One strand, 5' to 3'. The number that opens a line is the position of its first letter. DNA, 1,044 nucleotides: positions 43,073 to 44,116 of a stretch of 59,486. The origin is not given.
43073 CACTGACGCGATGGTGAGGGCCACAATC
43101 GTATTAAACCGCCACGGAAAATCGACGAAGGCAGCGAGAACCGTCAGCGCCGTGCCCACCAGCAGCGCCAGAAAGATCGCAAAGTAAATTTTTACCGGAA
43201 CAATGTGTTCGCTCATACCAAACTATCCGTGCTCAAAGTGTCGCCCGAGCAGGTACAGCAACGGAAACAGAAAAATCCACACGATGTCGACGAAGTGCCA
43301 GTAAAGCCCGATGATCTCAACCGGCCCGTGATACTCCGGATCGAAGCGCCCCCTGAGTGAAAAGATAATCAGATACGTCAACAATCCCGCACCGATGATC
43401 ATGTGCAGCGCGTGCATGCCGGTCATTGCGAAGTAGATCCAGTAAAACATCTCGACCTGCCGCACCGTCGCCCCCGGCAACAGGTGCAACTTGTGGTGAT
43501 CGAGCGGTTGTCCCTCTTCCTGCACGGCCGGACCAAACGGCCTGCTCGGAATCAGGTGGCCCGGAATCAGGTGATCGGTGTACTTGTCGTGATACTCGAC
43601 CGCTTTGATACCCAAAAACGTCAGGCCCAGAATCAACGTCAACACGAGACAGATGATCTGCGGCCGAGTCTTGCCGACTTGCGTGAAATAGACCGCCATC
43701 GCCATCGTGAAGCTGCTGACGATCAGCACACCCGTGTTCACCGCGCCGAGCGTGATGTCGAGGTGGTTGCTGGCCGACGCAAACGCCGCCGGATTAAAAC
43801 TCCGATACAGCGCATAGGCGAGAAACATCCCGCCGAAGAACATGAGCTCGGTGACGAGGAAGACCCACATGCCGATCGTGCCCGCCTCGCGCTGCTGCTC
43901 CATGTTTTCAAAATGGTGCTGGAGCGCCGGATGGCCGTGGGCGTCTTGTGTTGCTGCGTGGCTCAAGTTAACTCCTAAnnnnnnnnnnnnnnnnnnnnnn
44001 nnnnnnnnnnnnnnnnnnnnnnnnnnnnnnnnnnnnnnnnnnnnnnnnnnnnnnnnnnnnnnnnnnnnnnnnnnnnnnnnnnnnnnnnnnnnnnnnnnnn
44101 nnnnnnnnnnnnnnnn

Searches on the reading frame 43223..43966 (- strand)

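Call 73: search_protein_families(library=pfam, proteins=[window:43223-43966:-], max_evalue=0.001)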
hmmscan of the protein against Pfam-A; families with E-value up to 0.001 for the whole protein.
window:43223-43966:- (247 aa): 1 family
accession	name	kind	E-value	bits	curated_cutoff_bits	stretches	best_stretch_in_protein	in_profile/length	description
PF00510.24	COX3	-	2.2e-16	61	23.8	2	176-241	192-257/258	Cytochrome c oxidase subunit III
